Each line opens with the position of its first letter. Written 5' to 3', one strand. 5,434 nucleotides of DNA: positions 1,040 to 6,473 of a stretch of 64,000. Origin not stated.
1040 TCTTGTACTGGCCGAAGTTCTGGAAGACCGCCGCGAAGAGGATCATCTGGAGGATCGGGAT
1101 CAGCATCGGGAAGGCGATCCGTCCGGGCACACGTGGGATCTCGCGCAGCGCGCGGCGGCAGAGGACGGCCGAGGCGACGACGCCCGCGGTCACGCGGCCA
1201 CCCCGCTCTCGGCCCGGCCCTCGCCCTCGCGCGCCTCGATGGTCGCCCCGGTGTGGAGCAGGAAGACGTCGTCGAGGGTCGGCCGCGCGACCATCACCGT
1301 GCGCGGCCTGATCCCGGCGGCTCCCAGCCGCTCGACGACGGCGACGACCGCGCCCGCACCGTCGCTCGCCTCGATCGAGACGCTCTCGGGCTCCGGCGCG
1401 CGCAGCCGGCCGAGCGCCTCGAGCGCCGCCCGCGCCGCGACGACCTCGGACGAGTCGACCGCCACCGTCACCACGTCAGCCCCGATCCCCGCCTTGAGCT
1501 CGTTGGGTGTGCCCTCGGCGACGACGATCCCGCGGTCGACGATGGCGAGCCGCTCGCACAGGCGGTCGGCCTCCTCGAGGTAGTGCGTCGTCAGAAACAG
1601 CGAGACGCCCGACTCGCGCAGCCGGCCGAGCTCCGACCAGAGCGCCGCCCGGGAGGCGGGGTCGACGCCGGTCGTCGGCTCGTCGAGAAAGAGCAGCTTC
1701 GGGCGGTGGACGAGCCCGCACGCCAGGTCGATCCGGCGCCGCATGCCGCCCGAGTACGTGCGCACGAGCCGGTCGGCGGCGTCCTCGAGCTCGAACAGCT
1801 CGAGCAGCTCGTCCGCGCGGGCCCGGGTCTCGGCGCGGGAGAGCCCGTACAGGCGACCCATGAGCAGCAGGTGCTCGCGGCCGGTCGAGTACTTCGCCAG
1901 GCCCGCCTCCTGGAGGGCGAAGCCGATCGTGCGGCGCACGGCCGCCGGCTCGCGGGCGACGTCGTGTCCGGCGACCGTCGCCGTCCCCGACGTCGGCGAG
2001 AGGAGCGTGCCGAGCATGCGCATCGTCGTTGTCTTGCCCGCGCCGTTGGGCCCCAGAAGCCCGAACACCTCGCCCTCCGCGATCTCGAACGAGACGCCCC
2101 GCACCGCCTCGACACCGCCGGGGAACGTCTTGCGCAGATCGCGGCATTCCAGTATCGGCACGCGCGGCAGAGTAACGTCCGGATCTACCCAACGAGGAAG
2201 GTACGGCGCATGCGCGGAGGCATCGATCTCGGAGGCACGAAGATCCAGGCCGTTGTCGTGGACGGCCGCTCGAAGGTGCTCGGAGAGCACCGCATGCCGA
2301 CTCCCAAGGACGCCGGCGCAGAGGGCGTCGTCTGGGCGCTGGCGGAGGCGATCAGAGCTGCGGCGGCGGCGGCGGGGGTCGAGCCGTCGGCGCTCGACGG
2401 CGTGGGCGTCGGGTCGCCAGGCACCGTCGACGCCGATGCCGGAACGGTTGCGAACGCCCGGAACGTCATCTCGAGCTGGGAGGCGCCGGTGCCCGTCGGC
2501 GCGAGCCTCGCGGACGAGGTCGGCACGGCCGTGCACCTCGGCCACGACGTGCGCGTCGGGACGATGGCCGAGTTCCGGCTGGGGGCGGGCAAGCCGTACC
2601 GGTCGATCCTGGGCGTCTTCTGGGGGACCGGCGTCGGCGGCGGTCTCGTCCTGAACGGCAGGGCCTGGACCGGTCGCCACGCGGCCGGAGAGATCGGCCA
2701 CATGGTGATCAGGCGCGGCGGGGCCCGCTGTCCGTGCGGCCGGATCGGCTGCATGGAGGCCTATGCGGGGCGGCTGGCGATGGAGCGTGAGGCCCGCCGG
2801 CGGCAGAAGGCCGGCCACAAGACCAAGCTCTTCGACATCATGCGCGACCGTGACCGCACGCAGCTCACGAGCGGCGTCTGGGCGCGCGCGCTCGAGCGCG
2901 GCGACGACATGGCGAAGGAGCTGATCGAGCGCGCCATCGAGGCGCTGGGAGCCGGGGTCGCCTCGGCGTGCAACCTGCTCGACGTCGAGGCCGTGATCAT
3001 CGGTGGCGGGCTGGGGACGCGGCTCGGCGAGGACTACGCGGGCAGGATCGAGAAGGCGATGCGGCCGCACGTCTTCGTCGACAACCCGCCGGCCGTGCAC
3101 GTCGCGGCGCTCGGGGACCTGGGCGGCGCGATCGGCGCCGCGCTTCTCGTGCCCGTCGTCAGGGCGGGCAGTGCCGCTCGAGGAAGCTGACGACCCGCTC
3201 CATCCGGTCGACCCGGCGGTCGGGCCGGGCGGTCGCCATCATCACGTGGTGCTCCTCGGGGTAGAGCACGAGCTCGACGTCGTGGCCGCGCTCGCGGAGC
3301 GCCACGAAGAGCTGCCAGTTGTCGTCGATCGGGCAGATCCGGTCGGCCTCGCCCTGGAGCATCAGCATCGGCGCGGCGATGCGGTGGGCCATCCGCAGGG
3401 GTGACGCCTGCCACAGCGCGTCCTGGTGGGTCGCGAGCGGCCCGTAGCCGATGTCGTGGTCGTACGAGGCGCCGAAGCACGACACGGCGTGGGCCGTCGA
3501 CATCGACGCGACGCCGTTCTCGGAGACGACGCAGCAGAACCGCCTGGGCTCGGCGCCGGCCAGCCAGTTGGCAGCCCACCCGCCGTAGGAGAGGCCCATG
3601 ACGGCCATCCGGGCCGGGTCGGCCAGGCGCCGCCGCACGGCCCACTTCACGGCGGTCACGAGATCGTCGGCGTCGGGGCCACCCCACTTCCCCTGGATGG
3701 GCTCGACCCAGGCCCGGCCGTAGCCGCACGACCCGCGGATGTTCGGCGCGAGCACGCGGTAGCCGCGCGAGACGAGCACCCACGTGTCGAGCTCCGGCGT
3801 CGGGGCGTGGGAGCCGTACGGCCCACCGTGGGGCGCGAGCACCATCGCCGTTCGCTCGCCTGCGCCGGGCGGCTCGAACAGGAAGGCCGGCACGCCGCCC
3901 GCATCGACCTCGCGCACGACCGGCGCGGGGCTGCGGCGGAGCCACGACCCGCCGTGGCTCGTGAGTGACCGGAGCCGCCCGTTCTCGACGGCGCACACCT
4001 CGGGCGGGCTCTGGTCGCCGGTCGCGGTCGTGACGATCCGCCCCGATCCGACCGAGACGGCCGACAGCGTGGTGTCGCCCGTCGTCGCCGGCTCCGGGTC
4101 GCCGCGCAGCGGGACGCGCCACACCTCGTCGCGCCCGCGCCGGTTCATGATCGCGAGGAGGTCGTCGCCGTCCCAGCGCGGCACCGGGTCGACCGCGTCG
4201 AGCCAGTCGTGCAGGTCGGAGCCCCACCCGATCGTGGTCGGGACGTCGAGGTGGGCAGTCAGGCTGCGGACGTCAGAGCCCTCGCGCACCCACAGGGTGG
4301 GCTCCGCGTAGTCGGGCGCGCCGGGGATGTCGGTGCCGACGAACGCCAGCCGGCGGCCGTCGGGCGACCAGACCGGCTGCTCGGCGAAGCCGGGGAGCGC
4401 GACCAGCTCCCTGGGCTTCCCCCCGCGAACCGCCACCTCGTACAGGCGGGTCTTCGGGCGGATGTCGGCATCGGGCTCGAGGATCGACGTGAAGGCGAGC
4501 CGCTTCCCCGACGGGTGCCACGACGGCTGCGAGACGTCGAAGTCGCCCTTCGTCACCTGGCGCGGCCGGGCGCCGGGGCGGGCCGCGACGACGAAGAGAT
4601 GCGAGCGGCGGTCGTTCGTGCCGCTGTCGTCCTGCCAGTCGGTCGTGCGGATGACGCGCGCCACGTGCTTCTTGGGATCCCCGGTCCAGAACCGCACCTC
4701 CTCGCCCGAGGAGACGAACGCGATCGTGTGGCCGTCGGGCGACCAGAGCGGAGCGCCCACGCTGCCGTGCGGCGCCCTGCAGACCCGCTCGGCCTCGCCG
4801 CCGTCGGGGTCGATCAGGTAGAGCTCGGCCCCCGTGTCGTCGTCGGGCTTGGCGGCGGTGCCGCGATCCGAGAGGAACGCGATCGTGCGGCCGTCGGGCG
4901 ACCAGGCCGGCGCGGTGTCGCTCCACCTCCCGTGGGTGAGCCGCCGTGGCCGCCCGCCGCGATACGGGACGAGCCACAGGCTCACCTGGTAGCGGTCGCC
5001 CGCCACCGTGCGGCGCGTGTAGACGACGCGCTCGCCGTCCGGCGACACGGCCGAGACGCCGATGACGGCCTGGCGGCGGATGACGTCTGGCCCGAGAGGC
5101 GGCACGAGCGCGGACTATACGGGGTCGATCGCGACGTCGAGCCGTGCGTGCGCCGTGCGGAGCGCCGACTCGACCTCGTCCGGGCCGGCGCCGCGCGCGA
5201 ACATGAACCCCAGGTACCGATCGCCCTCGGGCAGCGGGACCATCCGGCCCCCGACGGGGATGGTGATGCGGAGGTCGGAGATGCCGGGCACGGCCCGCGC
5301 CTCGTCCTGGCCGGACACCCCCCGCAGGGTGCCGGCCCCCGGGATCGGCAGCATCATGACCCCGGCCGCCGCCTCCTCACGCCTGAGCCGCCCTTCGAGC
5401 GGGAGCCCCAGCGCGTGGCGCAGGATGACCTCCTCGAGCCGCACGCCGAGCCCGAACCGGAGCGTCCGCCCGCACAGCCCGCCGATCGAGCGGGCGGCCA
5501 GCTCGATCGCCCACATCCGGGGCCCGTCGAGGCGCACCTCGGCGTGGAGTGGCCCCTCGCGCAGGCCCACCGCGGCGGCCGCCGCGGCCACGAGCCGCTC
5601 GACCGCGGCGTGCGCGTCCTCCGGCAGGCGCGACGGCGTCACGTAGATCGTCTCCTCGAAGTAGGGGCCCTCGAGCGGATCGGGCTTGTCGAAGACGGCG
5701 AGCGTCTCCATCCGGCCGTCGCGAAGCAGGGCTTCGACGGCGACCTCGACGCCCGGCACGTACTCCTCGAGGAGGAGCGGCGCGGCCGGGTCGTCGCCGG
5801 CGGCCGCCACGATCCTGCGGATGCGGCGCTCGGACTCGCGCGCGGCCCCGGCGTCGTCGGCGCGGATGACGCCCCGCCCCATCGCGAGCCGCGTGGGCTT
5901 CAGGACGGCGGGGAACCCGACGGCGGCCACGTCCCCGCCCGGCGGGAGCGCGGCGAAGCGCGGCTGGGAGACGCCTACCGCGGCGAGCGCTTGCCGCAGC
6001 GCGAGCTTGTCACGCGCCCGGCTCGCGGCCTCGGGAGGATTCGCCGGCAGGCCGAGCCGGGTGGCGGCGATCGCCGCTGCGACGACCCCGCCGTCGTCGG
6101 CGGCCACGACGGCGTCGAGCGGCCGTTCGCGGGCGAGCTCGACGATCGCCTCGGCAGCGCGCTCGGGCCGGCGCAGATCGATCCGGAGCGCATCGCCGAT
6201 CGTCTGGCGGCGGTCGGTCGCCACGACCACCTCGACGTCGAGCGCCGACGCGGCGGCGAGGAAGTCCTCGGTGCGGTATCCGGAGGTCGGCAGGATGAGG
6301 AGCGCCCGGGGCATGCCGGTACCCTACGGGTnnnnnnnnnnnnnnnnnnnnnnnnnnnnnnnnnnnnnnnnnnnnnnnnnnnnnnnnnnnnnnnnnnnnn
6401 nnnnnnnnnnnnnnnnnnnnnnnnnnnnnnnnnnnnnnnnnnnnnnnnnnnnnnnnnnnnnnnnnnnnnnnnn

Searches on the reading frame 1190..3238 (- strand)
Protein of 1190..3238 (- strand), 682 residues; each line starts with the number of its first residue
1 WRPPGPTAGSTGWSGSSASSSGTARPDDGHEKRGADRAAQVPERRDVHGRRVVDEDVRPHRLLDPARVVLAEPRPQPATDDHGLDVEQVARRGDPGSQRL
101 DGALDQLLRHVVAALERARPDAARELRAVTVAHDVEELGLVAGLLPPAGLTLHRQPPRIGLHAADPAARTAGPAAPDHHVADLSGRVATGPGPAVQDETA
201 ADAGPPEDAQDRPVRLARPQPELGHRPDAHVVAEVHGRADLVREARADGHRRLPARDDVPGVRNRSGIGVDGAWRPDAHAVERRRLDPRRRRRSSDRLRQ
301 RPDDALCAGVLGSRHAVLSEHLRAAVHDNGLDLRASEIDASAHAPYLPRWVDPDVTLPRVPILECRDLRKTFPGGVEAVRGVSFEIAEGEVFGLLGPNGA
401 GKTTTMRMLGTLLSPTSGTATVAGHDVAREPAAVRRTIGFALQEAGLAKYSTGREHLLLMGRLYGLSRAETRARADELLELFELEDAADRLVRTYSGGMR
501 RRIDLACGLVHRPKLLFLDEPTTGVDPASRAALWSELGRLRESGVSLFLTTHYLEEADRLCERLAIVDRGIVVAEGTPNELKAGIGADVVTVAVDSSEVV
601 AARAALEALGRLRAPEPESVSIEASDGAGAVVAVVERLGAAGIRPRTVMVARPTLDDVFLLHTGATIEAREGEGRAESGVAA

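Call 85: search_protein_families(library=pfam, proteins=[window:1190-3238:-], max_evalue=0.0001)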
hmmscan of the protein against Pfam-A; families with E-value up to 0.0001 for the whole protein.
window:1190-3238:- (682 aa): 3 families
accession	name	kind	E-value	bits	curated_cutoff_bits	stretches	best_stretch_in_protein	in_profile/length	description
PF00005.33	ABC_tran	-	2.4e-31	109.6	25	1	380-523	2-137/137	ABC transporter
PF13304.12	AAA_21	-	1e-09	39.3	27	1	478-552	221-298/304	AAA domain, putative AbiEii toxin, Type IV TA system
PF13732.12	DrrA1-3_C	-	6.1e-05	24.1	27.4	0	576-660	1-78/81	ATP-binding protein DrrA1-3-like, C-terminal domain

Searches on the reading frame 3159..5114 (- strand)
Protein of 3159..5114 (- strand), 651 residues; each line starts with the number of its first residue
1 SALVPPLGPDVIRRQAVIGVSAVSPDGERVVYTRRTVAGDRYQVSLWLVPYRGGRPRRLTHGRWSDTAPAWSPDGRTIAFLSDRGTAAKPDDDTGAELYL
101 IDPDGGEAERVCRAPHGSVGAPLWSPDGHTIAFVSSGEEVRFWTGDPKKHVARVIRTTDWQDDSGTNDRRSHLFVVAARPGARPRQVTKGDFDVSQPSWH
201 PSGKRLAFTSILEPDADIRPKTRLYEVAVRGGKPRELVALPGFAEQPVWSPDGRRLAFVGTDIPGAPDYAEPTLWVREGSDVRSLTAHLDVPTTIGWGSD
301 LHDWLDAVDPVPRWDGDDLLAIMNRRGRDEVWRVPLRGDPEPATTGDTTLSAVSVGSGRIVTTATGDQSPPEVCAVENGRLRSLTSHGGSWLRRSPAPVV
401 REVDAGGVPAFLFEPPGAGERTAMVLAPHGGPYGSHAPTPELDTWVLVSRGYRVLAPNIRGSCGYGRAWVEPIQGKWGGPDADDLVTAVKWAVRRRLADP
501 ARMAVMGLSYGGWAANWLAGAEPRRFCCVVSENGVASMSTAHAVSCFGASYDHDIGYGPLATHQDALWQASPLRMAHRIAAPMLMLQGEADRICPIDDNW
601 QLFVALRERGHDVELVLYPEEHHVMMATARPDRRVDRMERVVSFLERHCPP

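Call 85: search_protein_families(library=pfam, proteins=[window:3159-5114:-], max_evalue=0.0001)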
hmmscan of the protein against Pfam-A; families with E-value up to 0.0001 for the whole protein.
window:3159-5114:- (651 aa): 9 families
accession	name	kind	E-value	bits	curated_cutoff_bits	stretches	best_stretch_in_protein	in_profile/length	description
PF00326.27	Peptidase_S9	-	2.1e-42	145.5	22.6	1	446-648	9-209/213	Prolyl oligopeptidase family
PF07676.18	PD40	-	3.5e-31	106.9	20.9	2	56-90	1-34/38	WD40-like Beta Propeller Repeat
PF02129.25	Peptidase_S15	-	1.2e-12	48.5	23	1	442-540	42-134/262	X-Pro dipeptidyl-peptidase (S15 family)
PF00930.27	DPPIV_N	-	1.9e-10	40.5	22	0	170-237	259-323/354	Dipeptidyl peptidase IV (DPP IV) N-terminal region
PF12146.15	Hydrolase_4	-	5.4e-08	32.9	27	1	574-626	185-235/239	Serine aminopeptidase, S33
PF01738.24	DLH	-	4.8e-07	30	21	1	447-646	37-214/217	Dienelactone hydrolase family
PF00561.26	Abhydrolase_1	-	1.4e-06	28.6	25.8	1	425-539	3-104/245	alpha/beta hydrolase fold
PF10647.15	Gmad1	-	5.2e-06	26.9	20.5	0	177-362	51-218/251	Lipoprotein LpqB beta-propeller domain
PF25174.1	Beta-prop_THOC3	-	3.9e-05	23.2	305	0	55-143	80-156/272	THOC3 beta-propeller domain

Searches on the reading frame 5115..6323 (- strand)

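Call 85: search_protein_families(library=pfam, proteins=[window:5115-6323:-], max_evalue=0.0001)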
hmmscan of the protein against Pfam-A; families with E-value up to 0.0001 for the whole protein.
window:5115-6323:- (402 aa): 3 families
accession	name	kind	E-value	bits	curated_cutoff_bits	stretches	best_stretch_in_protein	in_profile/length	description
PF13535.11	ATP-grasp_4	-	5e-26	91.7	27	1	136-285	2-158/160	ATP-grasp domain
PF18603.7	LAL_C2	-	8.1e-15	55.3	29.4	1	324-399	2-77/78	L-amino acid ligase C-terminal domain 2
PF18130.6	ATPgrasp_N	-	2.4e-08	34.9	27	1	24-93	3-80/81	ATP-grasp N-terminal domain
